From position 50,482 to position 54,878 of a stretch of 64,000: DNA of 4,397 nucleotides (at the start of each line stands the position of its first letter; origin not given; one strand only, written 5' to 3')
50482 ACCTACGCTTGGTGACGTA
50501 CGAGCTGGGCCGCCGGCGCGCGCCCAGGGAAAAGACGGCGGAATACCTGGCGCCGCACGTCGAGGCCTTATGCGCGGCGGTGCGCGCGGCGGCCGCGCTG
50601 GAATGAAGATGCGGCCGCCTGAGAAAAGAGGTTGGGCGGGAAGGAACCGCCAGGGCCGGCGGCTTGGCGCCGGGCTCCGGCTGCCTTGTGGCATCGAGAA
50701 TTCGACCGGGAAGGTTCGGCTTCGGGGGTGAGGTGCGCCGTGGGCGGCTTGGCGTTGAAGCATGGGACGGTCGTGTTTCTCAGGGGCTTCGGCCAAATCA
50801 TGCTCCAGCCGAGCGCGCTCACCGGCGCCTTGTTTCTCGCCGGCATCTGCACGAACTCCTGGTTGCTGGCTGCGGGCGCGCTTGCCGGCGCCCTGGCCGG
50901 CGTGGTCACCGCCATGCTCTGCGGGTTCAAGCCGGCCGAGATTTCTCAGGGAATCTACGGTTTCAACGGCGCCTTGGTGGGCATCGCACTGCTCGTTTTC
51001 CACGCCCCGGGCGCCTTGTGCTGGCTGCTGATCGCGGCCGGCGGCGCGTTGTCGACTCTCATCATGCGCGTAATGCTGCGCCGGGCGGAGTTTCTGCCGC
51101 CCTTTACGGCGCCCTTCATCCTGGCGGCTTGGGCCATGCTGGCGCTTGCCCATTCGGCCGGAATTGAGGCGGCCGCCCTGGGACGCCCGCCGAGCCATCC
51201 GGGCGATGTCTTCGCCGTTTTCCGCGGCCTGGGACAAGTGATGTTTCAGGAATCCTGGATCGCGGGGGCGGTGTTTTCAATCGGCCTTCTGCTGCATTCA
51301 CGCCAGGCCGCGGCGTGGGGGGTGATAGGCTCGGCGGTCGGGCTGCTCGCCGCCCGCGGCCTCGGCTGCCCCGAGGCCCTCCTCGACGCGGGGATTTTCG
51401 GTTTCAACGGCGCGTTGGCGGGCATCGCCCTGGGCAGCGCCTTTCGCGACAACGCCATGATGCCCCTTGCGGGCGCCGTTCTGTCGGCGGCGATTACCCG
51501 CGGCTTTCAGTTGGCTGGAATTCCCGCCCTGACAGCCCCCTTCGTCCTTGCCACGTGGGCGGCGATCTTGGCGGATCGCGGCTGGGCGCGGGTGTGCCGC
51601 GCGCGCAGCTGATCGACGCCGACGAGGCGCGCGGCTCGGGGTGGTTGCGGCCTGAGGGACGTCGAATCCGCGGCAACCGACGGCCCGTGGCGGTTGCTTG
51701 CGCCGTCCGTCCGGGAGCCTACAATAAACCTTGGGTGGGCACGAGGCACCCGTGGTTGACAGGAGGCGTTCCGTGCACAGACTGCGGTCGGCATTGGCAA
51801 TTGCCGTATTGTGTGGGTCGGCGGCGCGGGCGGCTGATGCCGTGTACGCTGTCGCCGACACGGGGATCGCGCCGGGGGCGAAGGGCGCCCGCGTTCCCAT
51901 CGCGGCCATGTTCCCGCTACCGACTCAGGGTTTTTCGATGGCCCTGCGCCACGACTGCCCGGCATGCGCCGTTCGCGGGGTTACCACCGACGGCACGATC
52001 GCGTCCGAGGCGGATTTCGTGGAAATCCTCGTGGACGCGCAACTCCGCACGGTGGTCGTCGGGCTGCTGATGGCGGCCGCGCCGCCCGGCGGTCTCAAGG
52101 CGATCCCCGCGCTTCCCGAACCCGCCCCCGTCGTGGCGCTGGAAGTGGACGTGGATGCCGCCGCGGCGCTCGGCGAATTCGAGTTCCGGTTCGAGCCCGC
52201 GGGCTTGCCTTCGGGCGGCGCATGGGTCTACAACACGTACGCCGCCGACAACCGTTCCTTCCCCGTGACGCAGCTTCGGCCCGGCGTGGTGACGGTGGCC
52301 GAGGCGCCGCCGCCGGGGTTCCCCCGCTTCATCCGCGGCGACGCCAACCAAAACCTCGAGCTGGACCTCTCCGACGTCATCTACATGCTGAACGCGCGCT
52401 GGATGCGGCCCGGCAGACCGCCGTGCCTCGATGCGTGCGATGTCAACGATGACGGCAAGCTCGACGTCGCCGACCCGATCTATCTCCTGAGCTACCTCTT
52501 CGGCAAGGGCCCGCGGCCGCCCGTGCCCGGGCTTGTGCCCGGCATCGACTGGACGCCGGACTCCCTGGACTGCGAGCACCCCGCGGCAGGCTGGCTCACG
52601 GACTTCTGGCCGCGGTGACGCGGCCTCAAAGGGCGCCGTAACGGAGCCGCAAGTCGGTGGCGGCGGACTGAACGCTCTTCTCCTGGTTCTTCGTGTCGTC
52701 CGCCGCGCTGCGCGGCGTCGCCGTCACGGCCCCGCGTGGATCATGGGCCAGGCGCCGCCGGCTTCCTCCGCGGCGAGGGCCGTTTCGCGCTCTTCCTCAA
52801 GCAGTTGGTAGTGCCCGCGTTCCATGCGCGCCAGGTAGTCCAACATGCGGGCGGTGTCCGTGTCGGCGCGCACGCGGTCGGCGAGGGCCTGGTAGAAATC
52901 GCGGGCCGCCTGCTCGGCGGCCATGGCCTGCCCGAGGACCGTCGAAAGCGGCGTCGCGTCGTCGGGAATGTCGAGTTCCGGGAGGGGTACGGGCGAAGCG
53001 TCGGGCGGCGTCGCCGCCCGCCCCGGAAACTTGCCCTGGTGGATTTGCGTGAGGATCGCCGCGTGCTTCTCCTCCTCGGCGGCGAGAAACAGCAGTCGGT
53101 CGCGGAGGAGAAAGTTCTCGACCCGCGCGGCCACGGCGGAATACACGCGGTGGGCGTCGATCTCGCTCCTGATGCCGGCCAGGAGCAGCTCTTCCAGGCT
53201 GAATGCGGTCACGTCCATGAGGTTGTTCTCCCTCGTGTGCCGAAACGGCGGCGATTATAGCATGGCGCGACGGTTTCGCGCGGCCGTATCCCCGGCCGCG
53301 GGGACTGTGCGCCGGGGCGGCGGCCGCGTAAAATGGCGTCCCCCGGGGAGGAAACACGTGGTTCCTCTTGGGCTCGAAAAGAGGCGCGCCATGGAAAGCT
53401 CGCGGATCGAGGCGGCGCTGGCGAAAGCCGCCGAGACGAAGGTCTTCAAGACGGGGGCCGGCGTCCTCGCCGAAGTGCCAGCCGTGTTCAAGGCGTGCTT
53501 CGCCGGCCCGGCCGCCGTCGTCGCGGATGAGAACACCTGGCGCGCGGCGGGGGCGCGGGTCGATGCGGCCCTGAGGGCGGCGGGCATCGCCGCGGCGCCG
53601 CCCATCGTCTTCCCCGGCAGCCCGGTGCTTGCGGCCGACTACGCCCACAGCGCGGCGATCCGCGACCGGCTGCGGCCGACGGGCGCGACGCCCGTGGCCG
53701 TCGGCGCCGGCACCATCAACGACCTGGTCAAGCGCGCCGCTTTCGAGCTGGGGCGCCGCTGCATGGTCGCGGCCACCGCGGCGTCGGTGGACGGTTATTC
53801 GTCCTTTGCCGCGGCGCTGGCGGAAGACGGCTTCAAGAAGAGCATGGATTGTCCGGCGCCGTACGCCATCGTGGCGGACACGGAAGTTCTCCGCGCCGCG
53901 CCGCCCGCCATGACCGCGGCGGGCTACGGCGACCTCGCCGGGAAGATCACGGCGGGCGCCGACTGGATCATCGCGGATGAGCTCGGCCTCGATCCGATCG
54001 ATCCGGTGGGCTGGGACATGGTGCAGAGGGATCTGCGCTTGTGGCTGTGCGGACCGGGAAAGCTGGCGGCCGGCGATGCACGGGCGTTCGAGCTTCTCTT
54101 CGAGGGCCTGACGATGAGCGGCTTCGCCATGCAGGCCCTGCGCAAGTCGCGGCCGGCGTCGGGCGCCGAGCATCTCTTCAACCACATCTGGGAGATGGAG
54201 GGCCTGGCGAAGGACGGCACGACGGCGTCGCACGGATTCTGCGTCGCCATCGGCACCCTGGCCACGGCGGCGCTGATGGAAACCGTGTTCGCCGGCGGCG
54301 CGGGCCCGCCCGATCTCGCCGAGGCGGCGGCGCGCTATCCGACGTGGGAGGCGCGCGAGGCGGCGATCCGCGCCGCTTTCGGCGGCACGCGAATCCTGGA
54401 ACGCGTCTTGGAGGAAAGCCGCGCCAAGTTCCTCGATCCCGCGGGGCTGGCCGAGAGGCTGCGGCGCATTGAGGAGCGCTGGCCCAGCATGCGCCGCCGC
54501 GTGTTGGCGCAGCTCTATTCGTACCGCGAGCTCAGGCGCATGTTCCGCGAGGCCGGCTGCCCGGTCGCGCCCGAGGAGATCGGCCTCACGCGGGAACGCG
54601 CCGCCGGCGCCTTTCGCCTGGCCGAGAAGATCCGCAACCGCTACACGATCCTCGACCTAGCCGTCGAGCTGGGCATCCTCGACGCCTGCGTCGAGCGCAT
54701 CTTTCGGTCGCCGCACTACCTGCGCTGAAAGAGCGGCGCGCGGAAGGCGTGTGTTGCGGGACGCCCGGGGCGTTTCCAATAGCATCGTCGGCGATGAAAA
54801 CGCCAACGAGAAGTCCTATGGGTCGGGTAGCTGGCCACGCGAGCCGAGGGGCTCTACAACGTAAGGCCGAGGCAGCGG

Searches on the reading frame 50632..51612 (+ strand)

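Call 4: search_protein_families(library=pfam, proteins=[window:50632-51612:+], max_evalue=0.01)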
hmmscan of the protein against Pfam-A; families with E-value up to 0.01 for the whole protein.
window:50632-51612:+ (326 aa): 1 family
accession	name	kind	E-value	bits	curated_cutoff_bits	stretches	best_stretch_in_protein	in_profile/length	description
PF03253.19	UT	-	6.8e-66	222.8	25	1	48-315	3-291/292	Urea transporter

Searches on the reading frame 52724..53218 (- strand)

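Call 4: search_protein_families(library=pfam, proteins=[window:52724-53218:-], max_evalue=0.01)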
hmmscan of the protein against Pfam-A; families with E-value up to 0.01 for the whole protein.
window:52724-53218:- (164 aa): 2 families
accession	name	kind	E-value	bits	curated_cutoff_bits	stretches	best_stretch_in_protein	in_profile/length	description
PF02915.23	Rubrerythrin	-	2.5e-17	64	22.8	1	10-142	1-135/137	Rubrerythrin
PF00210.30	Ferritin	-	0.0044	17.4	24.5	0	72-141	62-133/142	Ferritin-like domain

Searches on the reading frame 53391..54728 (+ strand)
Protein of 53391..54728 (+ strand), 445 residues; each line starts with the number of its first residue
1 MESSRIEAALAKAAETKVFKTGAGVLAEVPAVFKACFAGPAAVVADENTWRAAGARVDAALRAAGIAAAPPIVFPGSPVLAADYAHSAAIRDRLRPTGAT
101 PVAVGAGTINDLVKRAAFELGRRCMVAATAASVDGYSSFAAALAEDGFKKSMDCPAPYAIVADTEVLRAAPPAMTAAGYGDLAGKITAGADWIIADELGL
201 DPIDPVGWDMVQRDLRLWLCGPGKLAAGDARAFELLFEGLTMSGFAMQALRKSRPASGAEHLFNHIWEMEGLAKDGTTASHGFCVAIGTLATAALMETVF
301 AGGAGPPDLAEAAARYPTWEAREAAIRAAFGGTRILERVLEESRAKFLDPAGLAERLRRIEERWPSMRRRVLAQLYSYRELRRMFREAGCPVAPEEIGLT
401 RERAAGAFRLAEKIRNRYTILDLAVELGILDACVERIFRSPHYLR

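Call 4: search_protein_families(library=pfam, proteins=[window:53391-54728:+], max_evalue=0.01)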
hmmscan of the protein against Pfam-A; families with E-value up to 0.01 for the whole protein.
window:53391-54728:+ (445 aa): 1 family
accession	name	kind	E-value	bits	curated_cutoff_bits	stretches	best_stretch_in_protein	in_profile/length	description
PF13685.12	Fe-ADH_2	-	4.4e-28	98.6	28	1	22-171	3-149/149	Iron-containing alcohol dehydrogenase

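Call 20: find_related_loci(query=window:53391-54728:+, collection=genome_contigs, flank=10000)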
Query window:53391-54728:+ (445 aa) in genome_contigs; peptide patterns used: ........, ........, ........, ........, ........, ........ (x = any residue, [..] = any of these).
168 stretches matched a pattern; 46 encode a relative of the query (tblastn E <= 1e-3); 46 distinct loci.
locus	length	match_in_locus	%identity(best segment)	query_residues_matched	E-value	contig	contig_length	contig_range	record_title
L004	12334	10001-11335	87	1-445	0e+0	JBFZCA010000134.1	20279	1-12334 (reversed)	MAG: Planctomycetota bacterium isolate PPR_0510 k121_20928, whole genome shotgun sequence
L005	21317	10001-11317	48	1-438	7e-127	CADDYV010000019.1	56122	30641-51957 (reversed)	Actinobacteria bacterium isolate 12 genome assembly, contig: NODE_260_length_56122_cov_33.642111, whole genome shotgun s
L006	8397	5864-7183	49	1-438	5e-125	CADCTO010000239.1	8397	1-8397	uncultured Armatimonadetes bacterium isolate AVDCRST_MAG63 genome assembly, contig: NODE231, whole genome shotgun sequen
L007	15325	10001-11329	48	1-438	2e-123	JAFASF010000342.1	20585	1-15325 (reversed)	MAG: Solirubrobacterales bacterium isolate CP_BM_ER_R8_11 BM_ER_R8_k147_931816, whole genome shotgun sequence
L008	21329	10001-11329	48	1-438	2e-119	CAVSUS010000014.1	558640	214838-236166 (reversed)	MAG: uncultured Solirubrobacterales bacterium isolate MFD09603.bin.3.249 genome assembly, contig: contig_808, whole geno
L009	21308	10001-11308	46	4-438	8e-114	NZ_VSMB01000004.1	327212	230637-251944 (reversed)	Ruania rhizosphaerae strain LNNU 22110 NODE_4_length_327212_cov_393.179_ID_845, whole genome shotgun sequence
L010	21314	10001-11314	47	3-438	1e-111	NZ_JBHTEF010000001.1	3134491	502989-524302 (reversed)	Schaalia naturae strain CCUG 56698 tig00000001, whole genome shotgun sequence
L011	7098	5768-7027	48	15-434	3e-111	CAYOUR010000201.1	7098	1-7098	MAG TPA_asm: uncultured Lentisphaeraceae bacterium isolate SRP192927_co3_863 genome assembly, contig: NODE_29553_length_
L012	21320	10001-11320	46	1-440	4e-106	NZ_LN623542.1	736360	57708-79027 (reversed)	Tessaracoccus massiliensis strain SIT6, whole genome shotgun sequence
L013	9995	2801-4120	45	1-438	1e-105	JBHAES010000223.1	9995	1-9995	MAG: Actinomycetota bacterium isolate Meta-D_MAG_157 Meta-D__219168, whole genome shotgun sequence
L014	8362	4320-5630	45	1-438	1e-102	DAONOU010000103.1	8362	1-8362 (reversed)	MAG TPA_asm: Arachnia sp. isolate AMR_MDS_4374 NODE_7272_length_8362_cov_5.636451, whole genome shotgun sequence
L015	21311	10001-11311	45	1-438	1e-101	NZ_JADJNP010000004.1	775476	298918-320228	MAG: Tessaracoccus sp. isolate EsbW_18-Q3-R4-48_MAXAC.167_sub tig00003036-10-7748680, whole genome shotgun sequence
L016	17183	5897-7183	46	9-438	3e-101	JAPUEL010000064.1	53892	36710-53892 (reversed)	MAG: Propionibacteriaceae bacterium isolate labscale reactor_MAG24 NODE_481_length_53892_cov_20.466352, whole genome sho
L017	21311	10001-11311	46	1-438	1e-101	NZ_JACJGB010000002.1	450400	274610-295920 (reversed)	Tessaracoccus sp. MC1679 Scaffold2_1, whole genome shotgun sequence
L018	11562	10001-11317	44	1-437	6e-101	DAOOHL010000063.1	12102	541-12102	MAG TPA_asm: Propionibacteriaceae bacterium isolate AMR_MDS_4406 NODE_4628_length_12102_cov_4.863119, whole genome shotg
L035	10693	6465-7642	90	1-445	3e-68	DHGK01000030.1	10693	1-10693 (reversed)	MAG TPA_asm: Planctomycetes bacterium UBA4800 UBA4800_contig_33171, whole genome shotgun sequence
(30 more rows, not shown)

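Call 25: find_encoding_contigs(protein=window:53391-54728:+, flank=10000, max_places=10)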
Protein window:53391-54728:+ (445 aa): 24 contigs read that carry it; 4 places shown.
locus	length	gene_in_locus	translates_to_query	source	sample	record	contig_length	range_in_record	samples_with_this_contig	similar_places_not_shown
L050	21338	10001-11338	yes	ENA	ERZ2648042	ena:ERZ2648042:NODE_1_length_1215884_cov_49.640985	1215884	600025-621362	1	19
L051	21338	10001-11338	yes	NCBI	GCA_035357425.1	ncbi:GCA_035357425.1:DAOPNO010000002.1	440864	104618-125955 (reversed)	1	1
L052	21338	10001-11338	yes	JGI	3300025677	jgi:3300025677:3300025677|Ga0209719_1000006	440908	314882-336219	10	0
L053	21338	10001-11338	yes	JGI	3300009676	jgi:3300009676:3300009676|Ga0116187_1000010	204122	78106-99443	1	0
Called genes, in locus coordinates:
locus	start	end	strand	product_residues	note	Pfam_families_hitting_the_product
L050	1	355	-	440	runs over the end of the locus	PF00072:Response_reg, PF00158:Sigma54_activat, PF14532:Sigma54_activ_2, PF07728:AAA_5 (weak), PF25601:AAA_lid_14, PF02954:HTH_8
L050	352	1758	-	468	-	PF00512:HisKA, PF02518:HATPase_c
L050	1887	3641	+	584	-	PF02310:B12-binding, PF04055:Radical_SAM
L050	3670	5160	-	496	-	PF01408:GFO_IDH_MocA, PF19051:GFO_IDH_MocA_C2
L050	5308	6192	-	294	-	-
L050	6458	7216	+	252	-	PF00246:Peptidase_M14, PF24827:AstE_AspA_cat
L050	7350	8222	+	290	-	PF03253:UT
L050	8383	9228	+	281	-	-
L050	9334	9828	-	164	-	PF02915:Rubrerythrin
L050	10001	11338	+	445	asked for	PF13685:Fe-ADH_2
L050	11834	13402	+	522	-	PF13646:HEAT_2 (weak), PF00754:F5_F8_type_C, PF22633:F5_F8_type_C_2 (weak)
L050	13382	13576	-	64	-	-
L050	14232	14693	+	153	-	-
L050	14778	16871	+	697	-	PF13715:CarbopepD_reg_2 (faint), PF13620:CarboxypepD_reg, PF09430:EMC7_beta-sandw (faint), PF13620:CarboxypepD_reg (weak)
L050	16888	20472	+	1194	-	PF13517:FG-GAP_3 (faint), PF01839:FG-GAP (faint)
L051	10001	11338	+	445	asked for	PF13685:Fe-ADH_2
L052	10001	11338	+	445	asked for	PF13685:Fe-ADH_2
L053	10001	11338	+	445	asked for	PF13685:Fe-ADH_2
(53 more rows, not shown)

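Call 40: search_protein_families(library=ncbifam, proteins=[window:53391-54728:+], max_evalue=0.01)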
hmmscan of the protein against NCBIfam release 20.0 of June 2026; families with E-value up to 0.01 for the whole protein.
window:53391-54728:+ (445 aa): 3 families
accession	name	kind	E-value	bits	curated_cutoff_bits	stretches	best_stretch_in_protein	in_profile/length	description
NF002022.0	PRK00843.1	equivalog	6.8e-44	150.3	413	2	21-296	16-282/350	NAD(P)-dependent glycerol-1-phosphate dehydrogenase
NF006941.0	PRK09423.1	subfamily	4.3e-09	35.7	336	1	19-181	11-171/367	glycerol dehydrogenase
NF047954.1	PrpdilGlycDhGldA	equivalog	0.0025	17.1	700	1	22-182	14-172/365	bifunctional L-1,2-propanediol dehydrogenase/glycerol dehydrogenase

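Call 82: search_protein_families(library=pfam, proteins=[L004:7692-9305:+, L004:5954-7561:+, L004:4654-5928:+, L004:2358-4847:-, L035:4054-5643:+, L035:1919-3910:+, L035:1015-2277:+, L035:8479-9390:+, L035:9854-10672:-, L004:11378-12025:+], max_evalue=0.0001)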
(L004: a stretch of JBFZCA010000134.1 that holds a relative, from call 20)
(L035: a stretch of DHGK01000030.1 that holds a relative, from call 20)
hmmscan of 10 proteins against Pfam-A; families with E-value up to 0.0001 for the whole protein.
L004:7692-9305:+ (537 aa): 2 families
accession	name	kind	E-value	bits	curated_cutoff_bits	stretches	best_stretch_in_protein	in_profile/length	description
PF14321.11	DUF4382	-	1.7e-18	67.6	25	1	52-190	1-136/136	Domain of unknown function (DUF4382)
PF18914.6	DUF5666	-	2.9e-06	27.9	27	0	244-286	19-57/60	Domain of unknown function (DUF5666)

L004:5954-7561:+ (535 aa): 0 families

L004:4654-5928:+ (424 aa): 1 family
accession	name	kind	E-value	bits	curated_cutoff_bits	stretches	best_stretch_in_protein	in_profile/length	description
PF01261.30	AP_endonuc_2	-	4.7e-15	56.4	31.1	1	185-396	3-232/249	Xylose isomerase-like TIM barrel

L004:2358-4847:- (829 aa): 7 families
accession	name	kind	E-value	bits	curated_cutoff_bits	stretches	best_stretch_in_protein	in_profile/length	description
PF05362.19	Lon_C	-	4.1e-69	232.7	21.1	1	601-802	2-202/205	Lon protease (S16) C-terminal proteolytic domain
PF02190.22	LON_substr_bdg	-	4e-34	118.7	28.7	1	32-232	2-200/200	ATP-dependent protease La (LON) substrate-binding domain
PF00004.35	AAA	-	3.8e-26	92.5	21.2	1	383-520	1-126/131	ATPase family associated with various cellular activities (AAA)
PF22667.2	Lon_lid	-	7.8e-16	57.9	27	1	545-595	2-52/57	Lon protease AAA+ ATPase lid domain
PF13541.12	ChlI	-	4.5e-07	30.2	27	1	693-772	42-121/121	Subunit ChlI of Mg-chelatase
PF07728.20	AAA_5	-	1.6e-06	28.6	22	1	383-478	2-93/139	AAA domain (dynein-related subfamily)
PF07724.20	AAA_2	-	3.8e-05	24.2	27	0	384-506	7-126/166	AAA domain (Cdc48 subfamily)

L035:4054-5643:+ (529 aa): 2 families
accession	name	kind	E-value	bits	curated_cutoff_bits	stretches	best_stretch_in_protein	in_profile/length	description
PF14321.11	DUF4382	-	2.3e-18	67.2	25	1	44-182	1-136/136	Domain of unknown function (DUF4382)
PF18914.6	DUF5666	-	3.7e-06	27.6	27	0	235-278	18-57/60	Domain of unknown function (DUF5666)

L035:1919-3910:+ (663 aa): 0 families

L035:1015-2277:+ (420 aa): 1 family
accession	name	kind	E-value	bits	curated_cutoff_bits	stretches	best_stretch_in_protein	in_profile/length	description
PF01261.30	AP_endonuc_2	-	1.3e-13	51.7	31.1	1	181-389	3-229/249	Xylose isomerase-like TIM barrel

L035:8479-9390:+ (303 aa): 0 families

L035:9854-10672:- (272 aa): 0 families

L004:11378-12025:+ (215 aa): 1 family
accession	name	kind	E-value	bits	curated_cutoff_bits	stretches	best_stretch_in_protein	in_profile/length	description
PF04930.20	FUN14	-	2.6e-12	47.4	22.5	1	126-212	3-88/92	FUN14 family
